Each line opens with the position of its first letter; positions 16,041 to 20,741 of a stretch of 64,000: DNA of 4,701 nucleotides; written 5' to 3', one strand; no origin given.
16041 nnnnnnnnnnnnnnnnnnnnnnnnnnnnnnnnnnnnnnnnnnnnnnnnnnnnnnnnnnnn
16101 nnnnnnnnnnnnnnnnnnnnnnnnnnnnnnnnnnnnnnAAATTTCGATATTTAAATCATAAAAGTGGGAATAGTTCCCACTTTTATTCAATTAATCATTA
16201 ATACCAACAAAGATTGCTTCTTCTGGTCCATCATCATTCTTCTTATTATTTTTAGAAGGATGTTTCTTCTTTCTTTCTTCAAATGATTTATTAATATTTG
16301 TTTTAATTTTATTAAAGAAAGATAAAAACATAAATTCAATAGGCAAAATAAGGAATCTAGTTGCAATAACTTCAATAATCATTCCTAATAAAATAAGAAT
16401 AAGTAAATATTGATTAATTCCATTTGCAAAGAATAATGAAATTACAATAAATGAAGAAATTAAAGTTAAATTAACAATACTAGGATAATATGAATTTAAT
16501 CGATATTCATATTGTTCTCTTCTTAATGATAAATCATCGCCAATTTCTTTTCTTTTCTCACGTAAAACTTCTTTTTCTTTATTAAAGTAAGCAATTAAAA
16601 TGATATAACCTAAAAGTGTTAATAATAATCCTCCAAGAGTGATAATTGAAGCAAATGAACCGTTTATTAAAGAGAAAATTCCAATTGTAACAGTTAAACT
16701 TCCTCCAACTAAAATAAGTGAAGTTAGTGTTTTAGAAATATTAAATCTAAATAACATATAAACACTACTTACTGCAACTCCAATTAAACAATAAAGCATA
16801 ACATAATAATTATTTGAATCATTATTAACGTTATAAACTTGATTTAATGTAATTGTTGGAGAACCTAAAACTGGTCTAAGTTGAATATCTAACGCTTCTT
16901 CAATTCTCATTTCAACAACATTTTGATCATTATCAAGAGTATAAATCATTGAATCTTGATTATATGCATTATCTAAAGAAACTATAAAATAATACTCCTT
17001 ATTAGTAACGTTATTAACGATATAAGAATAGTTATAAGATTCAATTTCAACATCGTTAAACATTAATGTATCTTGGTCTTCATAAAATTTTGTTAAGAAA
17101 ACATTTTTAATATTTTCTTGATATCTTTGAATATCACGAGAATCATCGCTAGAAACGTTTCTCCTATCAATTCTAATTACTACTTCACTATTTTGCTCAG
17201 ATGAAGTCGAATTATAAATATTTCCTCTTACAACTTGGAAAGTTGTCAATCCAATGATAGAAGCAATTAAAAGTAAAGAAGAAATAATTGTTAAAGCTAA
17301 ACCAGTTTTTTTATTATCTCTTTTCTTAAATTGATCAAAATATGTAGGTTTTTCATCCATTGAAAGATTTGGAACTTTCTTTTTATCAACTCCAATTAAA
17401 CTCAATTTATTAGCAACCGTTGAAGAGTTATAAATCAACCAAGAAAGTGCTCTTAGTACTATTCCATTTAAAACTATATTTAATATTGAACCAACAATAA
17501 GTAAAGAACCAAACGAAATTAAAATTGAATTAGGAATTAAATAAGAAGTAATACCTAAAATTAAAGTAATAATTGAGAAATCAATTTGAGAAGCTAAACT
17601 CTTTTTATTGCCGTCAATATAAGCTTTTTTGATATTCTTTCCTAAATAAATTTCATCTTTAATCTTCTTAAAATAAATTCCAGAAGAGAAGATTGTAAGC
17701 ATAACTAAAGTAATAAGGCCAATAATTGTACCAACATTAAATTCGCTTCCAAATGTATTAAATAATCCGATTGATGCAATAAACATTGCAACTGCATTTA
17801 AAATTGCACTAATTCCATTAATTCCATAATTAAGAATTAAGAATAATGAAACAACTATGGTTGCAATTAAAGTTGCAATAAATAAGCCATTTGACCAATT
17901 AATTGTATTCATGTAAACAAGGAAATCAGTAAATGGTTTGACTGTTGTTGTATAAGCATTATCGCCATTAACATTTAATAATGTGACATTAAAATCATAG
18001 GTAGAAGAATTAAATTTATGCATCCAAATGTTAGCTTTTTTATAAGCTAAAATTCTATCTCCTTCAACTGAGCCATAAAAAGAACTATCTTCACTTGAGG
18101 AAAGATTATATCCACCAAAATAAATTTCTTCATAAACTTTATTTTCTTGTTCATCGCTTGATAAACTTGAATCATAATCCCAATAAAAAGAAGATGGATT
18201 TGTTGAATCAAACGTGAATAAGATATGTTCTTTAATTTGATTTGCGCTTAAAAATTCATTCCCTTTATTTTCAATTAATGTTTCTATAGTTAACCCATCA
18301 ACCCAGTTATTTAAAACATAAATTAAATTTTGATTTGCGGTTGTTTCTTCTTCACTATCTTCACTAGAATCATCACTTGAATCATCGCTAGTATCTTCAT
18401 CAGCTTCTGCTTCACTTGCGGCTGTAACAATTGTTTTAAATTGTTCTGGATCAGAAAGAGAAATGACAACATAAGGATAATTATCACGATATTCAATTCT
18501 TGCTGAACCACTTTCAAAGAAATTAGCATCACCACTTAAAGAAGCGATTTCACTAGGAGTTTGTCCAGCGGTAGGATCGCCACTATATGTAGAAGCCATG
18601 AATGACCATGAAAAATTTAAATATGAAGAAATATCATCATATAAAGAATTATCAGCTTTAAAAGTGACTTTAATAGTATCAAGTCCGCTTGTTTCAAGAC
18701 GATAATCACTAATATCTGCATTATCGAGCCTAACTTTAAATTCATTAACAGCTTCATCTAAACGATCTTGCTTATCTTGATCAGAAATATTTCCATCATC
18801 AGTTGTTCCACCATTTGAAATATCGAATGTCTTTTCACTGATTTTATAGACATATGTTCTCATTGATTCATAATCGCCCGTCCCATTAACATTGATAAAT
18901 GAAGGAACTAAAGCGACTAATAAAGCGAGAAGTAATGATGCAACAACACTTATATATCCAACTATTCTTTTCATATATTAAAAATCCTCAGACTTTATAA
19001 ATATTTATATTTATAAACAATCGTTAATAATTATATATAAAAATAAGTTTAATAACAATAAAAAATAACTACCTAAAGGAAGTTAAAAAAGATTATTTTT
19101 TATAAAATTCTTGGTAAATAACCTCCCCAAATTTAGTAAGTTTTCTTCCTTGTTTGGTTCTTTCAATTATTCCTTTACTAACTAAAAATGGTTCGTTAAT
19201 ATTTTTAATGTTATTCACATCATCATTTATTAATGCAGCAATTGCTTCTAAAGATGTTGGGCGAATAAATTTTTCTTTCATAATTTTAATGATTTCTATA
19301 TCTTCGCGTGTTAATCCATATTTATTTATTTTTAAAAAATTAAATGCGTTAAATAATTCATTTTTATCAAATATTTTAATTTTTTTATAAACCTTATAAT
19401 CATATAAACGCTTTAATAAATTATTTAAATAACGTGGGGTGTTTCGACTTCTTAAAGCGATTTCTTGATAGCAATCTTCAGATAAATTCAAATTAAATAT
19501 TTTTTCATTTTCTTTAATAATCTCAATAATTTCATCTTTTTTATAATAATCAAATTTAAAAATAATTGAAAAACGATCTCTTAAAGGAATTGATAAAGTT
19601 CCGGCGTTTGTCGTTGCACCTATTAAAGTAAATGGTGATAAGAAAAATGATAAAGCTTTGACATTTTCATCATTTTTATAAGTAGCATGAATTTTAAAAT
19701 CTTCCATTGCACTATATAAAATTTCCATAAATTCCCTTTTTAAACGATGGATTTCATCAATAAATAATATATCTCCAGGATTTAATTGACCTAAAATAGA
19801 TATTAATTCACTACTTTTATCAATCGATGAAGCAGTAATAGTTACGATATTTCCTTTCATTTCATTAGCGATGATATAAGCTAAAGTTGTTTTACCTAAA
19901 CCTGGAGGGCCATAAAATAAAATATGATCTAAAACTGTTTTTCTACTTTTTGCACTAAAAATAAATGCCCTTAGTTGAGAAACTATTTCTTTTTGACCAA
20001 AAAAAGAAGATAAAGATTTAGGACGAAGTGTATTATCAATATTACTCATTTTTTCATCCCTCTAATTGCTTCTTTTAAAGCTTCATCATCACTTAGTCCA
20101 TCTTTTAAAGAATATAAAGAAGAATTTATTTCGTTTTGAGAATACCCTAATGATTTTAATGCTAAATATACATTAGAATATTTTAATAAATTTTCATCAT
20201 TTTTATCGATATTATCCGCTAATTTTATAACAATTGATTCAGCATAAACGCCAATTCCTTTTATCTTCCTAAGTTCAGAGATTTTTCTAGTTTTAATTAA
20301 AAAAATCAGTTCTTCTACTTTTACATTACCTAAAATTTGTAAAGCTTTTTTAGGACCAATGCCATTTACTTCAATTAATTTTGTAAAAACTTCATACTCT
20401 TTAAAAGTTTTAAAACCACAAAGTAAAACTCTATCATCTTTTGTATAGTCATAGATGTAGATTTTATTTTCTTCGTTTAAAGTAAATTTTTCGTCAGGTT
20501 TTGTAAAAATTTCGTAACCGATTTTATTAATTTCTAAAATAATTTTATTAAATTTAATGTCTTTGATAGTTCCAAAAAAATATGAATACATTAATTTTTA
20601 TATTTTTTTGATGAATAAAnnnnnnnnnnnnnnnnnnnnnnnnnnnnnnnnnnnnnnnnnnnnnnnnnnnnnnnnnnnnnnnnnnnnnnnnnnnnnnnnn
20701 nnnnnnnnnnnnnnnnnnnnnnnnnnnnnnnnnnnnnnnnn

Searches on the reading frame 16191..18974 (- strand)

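Call 58: search_protein_families(library=pfam, proteins=[window:16191-18974:-], max_evalue=0.00001)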
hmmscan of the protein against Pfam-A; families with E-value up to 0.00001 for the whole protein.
window:16191-18974:- (927 aa): 0 families

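Call 89: search_protein_families(library=ncbifam, proteins=[window:16191-18974:-], max_evalue=0.001)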
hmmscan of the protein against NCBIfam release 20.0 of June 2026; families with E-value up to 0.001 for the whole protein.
window:16191-18974:- (927 aa): 11 families
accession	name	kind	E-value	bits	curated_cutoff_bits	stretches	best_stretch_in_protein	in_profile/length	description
NF046001.1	SecDF_plasm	equivalog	1.6e-38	132.3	500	1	314-927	318-878/878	protein translocase subunit SecDF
NF009582.0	PRK13024.1-2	equivalog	6.6e-22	77.3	723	1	364-927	337-856/859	protein translocase subunit SecDF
NF009581.0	PRK13024.1-1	equivalog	3e-20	71.9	1058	1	366-591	262-488/752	protein translocase subunit SecDF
NF009584.0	PRK13024.1-4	equivalog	3.3e-16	58.8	1171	1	366-597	264-497/759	protein translocase subunit SecDF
TIGR00916.1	2A0604s01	subfamily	1e-13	51.5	148.6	1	366-500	92-227/231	SecD/SecF family protein translocase subunit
NF009583.0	PRK13024.1-3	subfamily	3.6e-13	48.5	721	2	365-577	282-482/755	protein translocase subunit SecDF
NF037998.2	RND_1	equivalog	2.2e-10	38.9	400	1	366-534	449-618/1237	protein translocase SecDF, variant type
TIGR01129.1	secD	equivalog_domain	8.7e-10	38.3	244.4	1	365-510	251-396/397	protein translocase subunit SecD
NF011315.0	PRK14726.1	equivalog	1.9e-07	29.5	1249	1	365-506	375-516/855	protein translocase subunit SecDF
NF009580.0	PRK13023.1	equivalog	1e-05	24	1153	1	365-495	298-428/775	protein translocase subunit SecDF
NF009585.0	PRK13024.1-5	equivalog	0.0004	18.5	1037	0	365-885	498-979/993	protein translocase subunit SecDF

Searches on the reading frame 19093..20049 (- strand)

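Call 58: search_protein_families(library=pfam, proteins=[window:19093-20049:-], max_evalue=0.00001)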
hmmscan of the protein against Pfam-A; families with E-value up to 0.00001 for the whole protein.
window:19093-20049:- (318 aa): 7 families
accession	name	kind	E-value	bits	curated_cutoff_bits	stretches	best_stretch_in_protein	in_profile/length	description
PF05496.18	RuvB_N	-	3.3e-57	193.1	27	1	8-165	1-158/159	Holliday junction DNA helicase RuvB P-loop domain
PF00004.35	AAA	-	3.9e-22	79.5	21.2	1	43-168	1-131/131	ATPase family associated with various cellular activities (AAA)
PF05491.19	RuvB_C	-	4.3e-17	62.3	24.7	1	243-308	1-67/72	RuvB C-terminal winged helix domain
PF17864.7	AAA_lid_4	-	3.5e-13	49.6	27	1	169-241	1-73/74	RuvB AAA lid domain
PF07728.20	AAA_5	-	5.9e-11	43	22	1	42-160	1-139/139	AAA domain (dynein-related subfamily)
PF01078.27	Mg_chelatase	-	5.8e-06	26.3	20.3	0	42-61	24-43/207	Magnesium chelatase, subunit ChlI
PF05673.19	DUF815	-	8.5e-06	25.5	23.8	0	38-100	51-116/249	Protein of unknown function (DUF815)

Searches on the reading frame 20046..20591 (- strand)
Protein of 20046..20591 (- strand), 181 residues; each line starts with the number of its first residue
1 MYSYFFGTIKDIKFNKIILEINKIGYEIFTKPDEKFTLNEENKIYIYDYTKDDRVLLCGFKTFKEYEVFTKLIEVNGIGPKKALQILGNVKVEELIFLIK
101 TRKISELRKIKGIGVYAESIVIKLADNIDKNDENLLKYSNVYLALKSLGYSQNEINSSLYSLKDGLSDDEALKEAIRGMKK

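Call 58: search_protein_families(library=pfam, proteins=[window:20046-20591:-], max_evalue=0.00001)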
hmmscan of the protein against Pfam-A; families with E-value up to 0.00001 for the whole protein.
window:20046-20591:- (181 aa): 3 families
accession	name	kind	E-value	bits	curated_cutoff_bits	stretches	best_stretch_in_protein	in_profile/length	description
PF01330.27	RuvA_N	-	9.1e-10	38.9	23.6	1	1-57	1-59/61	RuvA N terminal domain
PF07499.19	RuvA_C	-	2.5e-07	31.5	24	1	141-179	6-46/47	RuvA, C-terminal domain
PF14520.12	HHH_5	-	1.3e-06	29.2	27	1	69-114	1-44/57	Helix-hairpin-helix domain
